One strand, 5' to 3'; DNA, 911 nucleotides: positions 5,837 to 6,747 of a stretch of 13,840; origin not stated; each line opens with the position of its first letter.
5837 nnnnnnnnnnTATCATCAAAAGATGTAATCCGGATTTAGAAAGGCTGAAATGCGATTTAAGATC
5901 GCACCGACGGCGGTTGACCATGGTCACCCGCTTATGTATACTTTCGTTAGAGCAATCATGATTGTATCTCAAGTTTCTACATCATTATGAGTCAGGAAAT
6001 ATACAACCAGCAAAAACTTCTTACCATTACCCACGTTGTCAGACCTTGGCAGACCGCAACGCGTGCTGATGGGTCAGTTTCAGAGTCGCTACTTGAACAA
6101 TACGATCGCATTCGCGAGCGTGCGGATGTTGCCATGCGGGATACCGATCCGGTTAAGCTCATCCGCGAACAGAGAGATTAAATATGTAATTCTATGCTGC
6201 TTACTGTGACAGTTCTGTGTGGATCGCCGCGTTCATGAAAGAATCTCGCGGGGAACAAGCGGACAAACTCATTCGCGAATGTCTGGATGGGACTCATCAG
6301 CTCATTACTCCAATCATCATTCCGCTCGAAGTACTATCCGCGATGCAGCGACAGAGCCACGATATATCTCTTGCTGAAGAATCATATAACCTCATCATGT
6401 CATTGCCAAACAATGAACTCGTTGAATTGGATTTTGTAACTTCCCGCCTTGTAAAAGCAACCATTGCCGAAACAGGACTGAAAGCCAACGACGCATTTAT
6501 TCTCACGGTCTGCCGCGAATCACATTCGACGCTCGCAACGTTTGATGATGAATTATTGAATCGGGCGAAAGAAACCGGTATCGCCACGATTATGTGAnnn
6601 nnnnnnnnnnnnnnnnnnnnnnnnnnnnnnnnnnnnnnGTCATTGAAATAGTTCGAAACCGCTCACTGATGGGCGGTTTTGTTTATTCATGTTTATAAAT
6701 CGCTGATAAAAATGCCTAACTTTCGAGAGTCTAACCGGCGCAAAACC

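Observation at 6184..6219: PIN toxin apparently inactivated: ATG immediately followed by TAA, with the catalytic-Asp beta-strand stranded upstream of the only usable start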

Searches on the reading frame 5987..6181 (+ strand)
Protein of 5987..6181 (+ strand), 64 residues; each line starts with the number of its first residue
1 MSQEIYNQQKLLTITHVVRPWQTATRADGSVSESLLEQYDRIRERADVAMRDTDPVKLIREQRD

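Call 4: search_protein_families(library=pfam, proteins=[window:5987-6178:+], max_evalue=1)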
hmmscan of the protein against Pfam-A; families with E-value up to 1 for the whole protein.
window:5987-6178:+ (64 aa): 0 families

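Call 16: search_protein_families(library=ncbifam, proteins=[window:5987-6178:+], max_evalue=1)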
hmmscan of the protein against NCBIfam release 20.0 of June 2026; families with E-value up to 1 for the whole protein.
window:5987-6178:+ (64 aa): 0 families

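Call 28: find_encoding_contigs(protein=window:5987-6181:+, flank=6000, max_places=10)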
Protein window:5987-6181:+ (64 aa): no gene with exactly this product is on record in the collection.

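Call 53: find_homologous_proteins(query=window:5987-6178:+, max_evalue=0.001)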
Query window:5987-6178:+ (64 aa): 1 proteins with E <= 0.001 among 1 candidates.
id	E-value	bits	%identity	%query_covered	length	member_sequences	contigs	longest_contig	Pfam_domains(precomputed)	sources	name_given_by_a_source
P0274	1.1e-33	130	100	100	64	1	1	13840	-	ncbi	-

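Call 86: predict_structure(protein=window:5987-6178:+)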
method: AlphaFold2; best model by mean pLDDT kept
length: 64 residues; sequences in the alignment: 1
mean_pLDDT: 66.2   pTM: 0.37
mean pLDDT of the five models: 66.2, 66.0, 65.1, 60.3, 59.3
residues with pLDDT >= 90: 0; 70-90: 26; 50-70: 34; < 50: 4
segments of 3 or more residues with pLDDT < 50: 62-64
pLDDT, mean of each block of 10 residues (from residue 1): 72 73 67 71 67 55 48
secondary structure, 60 per line:
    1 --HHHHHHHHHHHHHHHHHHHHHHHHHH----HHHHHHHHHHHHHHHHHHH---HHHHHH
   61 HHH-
elements in order: H3-28 H33-51 H55-63

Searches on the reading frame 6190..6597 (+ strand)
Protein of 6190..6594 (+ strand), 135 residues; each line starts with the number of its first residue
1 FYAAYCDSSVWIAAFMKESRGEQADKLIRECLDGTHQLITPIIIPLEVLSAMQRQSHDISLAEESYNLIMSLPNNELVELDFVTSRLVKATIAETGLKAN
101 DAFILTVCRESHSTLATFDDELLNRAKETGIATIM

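Call 4: search_protein_families(library=pfam, proteins=[window:6190-6594:+, window:6217-6594:+], max_evalue=1)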
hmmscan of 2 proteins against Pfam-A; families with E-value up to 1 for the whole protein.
window:6190-6594:+ (135 aa): 3 families
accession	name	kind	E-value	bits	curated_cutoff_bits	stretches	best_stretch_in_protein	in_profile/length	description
PF01850.27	PIN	-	1.3e-15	58.5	23.6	1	5-126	2-118/120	PIN domain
PF16289.11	PIN_12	-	0.0055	17.5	32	1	7-59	4-56/172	PIN domain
PF13470.12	PIN_3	-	0.13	13.5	27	1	7-87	5-86/115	PIN domain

window:6217-6594:+ (126 aa): 1 family
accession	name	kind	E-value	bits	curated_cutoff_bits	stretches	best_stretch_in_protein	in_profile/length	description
PF01850.27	PIN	-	4.8e-12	47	23.6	1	2-117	8-118/120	PIN domain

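Call 7: find_homologous_proteins(query=window:6190-6594:+, max_evalue=0.001)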
Query seq(135 aa) (135 aa): 4 proteins with E <= 0.001 among 19 candidates.
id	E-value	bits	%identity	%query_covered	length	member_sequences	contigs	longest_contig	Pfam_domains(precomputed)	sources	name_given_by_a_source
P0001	6.1e-69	248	100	89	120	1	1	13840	PF01850.28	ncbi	-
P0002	1.8e-51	191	76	89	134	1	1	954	PF01850.28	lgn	-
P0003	1.6e-50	188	76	89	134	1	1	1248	PF01850.28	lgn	-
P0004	1.1e-24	105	69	60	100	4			PF01850.28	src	-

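Call 8: find_encoding_contigs(protein=window:6217-6597:+, flank=8000, max_places=10)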
Protein window:6217-6597:+ (126 aa): no gene with exactly this product is on record in the collection.

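Call 10: find_encoding_contigs(protein=P0002, flank=5000)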
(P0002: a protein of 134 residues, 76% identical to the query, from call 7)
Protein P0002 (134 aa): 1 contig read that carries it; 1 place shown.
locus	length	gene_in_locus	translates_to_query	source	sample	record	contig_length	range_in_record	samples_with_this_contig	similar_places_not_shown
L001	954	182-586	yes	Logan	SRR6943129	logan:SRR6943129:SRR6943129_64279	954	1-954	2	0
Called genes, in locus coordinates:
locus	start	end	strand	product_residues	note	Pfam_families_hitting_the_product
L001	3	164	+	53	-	?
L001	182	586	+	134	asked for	PF01850:PIN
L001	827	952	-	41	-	?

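Call 11: find_encoding_contigs(protein=P0003, flank=5000)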
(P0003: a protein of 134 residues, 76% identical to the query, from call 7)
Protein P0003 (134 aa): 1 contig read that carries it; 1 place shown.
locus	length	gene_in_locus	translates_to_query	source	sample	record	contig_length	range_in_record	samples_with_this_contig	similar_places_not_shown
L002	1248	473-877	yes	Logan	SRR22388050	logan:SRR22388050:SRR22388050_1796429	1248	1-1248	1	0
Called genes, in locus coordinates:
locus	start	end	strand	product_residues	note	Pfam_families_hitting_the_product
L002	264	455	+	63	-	-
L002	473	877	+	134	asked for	PF01850:PIN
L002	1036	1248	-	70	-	?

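Call 12: find_encoding_contigs(protein=P0001, flank=10000)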
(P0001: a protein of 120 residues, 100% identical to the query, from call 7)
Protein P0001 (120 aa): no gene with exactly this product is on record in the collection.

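Call 15: search_solved_structures(query=P0002, max_evalue=1, show_alignments=2)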
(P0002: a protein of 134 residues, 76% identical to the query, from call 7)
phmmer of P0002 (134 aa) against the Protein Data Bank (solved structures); distinct sequences matched with E-value up to 1: 2.
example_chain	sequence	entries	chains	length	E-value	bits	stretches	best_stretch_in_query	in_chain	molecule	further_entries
6qm7_B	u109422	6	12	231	0.73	13.4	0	62-116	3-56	Proteasome alpha2 chain | Proteasome subunit alpha type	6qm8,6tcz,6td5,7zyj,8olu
9f9t_B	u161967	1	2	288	0.74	13.3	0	60-114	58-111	Proteasome 20S B subunit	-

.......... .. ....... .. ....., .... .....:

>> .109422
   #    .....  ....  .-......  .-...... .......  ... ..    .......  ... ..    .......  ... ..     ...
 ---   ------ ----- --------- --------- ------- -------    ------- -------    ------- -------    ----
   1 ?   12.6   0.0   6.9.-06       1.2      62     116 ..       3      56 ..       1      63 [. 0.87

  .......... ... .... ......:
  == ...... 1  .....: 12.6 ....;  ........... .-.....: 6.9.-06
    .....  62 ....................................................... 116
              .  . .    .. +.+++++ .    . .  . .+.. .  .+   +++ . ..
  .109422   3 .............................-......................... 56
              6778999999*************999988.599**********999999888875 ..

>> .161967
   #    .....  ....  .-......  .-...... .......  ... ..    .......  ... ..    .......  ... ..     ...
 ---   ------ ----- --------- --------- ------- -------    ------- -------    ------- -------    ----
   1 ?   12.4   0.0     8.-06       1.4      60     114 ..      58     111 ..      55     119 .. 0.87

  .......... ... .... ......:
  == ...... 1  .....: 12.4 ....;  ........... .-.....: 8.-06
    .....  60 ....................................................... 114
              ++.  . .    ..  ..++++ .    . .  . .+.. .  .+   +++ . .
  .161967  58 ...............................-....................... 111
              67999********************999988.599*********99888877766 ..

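Call 16: search_protein_families(library=ncbifam, proteins=[window:6190-6594:+, P0002], max_evalue=1)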
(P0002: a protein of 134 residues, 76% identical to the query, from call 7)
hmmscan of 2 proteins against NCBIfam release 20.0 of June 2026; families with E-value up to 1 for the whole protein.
window:6190-6594:+ (135 aa): 2 families
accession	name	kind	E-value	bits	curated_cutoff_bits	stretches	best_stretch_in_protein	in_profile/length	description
NF047959.1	TA_toxin_VapC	equivalog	2.6e-07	30.8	80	1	6-128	3-122/125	type II toxin-antitoxin system VapC family toxin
NF010335.0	PRK13764.1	equivalog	0.0055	15.3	340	1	38-133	28-127/613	ATPase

P0002 (134 aa): 3 families
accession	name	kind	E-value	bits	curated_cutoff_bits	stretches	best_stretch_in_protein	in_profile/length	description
NF047959.1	TA_toxin_VapC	equivalog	4.7e-08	33.2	80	1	5-120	3-115/125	type II toxin-antitoxin system VapC family toxin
NF010335.0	PRK13764.1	equivalog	0.002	16.7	340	1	35-119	26-114/613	ATPase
TIGR00305.1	TIGR00305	equivalog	0.035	14.4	29.15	1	5-123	4-114/115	putative toxin-antitoxin system toxin component, PIN family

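Call 38: search_protein_representatives(protein=P0002)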
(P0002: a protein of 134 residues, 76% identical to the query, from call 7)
Query: 134 residues. Proteins with E-value up to 0.001 (for the whole library): 206; up to 1e-10: 12; up to 1e-30: 1. The best 150 are listed.
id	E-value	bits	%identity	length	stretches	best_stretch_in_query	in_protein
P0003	3.5e-71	253.2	89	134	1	1-134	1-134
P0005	5.1e-30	120.4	55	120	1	15-128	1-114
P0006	4.0e-19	85.3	41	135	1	1-128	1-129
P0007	4.7e-15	72.1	35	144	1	1-129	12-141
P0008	6.9e-15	71.6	40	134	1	1-130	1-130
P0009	3.2e-14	69.4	82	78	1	1-45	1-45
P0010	9.0e-12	61.5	31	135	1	2-127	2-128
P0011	1.6e-11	60.7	33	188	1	3-130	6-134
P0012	2.2e-11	60.3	32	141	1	4-129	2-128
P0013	4.3e-11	59.3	36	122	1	1-120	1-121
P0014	8.5e-11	58.4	31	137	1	2-125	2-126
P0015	1.0e-10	58.1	34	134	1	3-127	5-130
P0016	2.7e-10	56.7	33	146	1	1-126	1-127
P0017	5.6e-10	55.7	35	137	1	3-127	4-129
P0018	9.1e-10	55.1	29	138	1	1-129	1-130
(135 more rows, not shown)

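Call 40: find_encoding_contigs(protein=P0005, flank=6000)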
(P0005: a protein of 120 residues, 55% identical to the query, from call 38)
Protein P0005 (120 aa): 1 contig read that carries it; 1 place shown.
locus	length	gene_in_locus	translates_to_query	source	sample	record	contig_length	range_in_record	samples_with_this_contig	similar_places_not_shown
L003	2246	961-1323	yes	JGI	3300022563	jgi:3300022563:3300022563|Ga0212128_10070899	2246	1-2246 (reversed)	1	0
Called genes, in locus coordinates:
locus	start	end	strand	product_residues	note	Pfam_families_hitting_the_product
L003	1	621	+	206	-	?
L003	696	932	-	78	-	-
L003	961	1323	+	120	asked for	PF01850:PIN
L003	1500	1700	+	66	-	-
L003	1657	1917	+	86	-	-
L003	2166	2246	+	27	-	?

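Call 43: find_encoding_contigs(protein=P0009, flank=5000)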
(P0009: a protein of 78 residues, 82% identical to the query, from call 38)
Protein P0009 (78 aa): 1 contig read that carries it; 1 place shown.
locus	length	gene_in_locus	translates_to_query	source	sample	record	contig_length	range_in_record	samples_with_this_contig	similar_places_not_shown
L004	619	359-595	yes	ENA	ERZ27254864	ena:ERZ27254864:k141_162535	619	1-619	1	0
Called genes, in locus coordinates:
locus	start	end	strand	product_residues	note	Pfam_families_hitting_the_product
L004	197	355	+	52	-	-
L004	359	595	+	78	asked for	-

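Call 66: predict_structure(alignment_id=A5)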
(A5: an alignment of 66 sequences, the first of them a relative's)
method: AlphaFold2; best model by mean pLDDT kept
length: 134 residues; sequences in the alignment: 66
mean_pLDDT: 95.4   pTM: 0.88
mean pLDDT of the five models: 95.4, 95.2, 94.8, 94.6, 93.3
residues with pLDDT >= 90: 122; 70-90: 12; 50-70: 0; < 50: 0
segments of 3 or more residues with pLDDT < 50: none
pLDDT, mean of each block of 10 residues (from residue 1): 97 88 94 97 98 96 97 96 98 98 98 96 93 81
secondary structure, 60 per line:
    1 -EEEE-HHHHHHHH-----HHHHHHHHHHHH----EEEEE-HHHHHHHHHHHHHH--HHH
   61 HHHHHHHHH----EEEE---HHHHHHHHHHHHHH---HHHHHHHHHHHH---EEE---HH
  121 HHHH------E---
elements in order: E2-5 H7-14 H20-31 E36-40 H42-55 H58-69 E74-77 H81-94 H98-109 E113-115 H119-124

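Call 70: fold_search(model_id=the predicted structure, library=pdb)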
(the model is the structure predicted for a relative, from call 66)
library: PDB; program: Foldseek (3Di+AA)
matches with E <= 10: 580; with E <= 0.001: 36
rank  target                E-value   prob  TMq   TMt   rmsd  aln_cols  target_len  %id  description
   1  7vwo_A                3.3e-06  1.00  0.80  0.76   2.9       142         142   12  TA complex from Mycobacterium tuberculosis (released 2022-11-16)
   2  2fe1                  8.0e-06  1.00  0.69  0.71   3.6       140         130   20  Crystal Structure of PAE0151 from Pyrobaculum aerophilum (released 2005-12-27)
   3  5wz4_A                2.3e-05  1.00  0.78  0.80   2.7       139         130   12  Crystal structure of Mycobacterium tuberculosis VapC20 (Rv2549c), Sarcin-Ricin loop cleaving toxin (released 2017-10-25)
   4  4xgr_A                2.6e-05  1.00  0.76  0.79   2.7       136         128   16  Crystal structure of addiction module from Mycobacterial species (released 2015-08-12)
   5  5wzf_B                3.1e-05  1.00  0.80  0.82   2.5       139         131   13  Crystal structure of Mycobacterium tuberculosis VapC20 (Rv2549c), Sarcin-Ricin loop cleaving toxin (released 2017-10-25)
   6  5x3t_B                4.0e-05  1.00  0.78  0.77   2.9       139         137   16  VapBC from Mycobacterium tuberculosis (released 2017-06-07)
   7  3zvk_A                4.8e-05  1.00  0.68  0.68   4.0       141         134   14  Crystal structure of VapBC2 from Rickettsia felis bound to a DNA fragment from their promoter (released 2011-12-14)
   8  4xgq_A                6.8e-05  1.00  0.75  0.76   2.7       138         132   16  Crystal structure of addiction module from Mycobacterial species (released 2015-08-12)
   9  3zvk_B                6.8e-05  1.00  0.69  0.69   3.9       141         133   13  Crystal structure of VapBC2 from Rickettsia felis bound to a DNA fragment from their promoter (released 2011-12-14)
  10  4xgr_C                9.1e-05  1.00  0.75  0.79   2.8       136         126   16  Crystal structure of addiction module from Mycobacterial species (released 2015-08-12)
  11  3zvk_C                9.1e-05  1.00  0.67  0.68   4.0       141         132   13  Crystal structure of VapBC2 from Rickettsia felis bound to a DNA fragment from their promoter (released 2011-12-14)
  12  1v8o_A                1.1e-04  1.00  0.69  0.70   2.8       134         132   20  Crystal Structure of PAE2754 from Pyrobaculum aerophilum (released 2004-02-10)
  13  5k8j_B                1.2e-04  1.00  0.70  0.73   3.5       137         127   14  Structure of Caulobacter crescentus VapBC1 (apo form) (released 2016-12-28)
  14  1v8p_C                1.2e-04  1.00  0.67  0.66   3.2       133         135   22  Crystal structure of PAE2754 from Pyrobaculum aerophilum (released 2004-02-10)
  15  4chg_A                1.5e-04  1.00  0.70  0.70   3.1       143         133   17  Crystal structure of VapBC15 complex from Mycobacterium tuberculosis (released 2014-11-12)
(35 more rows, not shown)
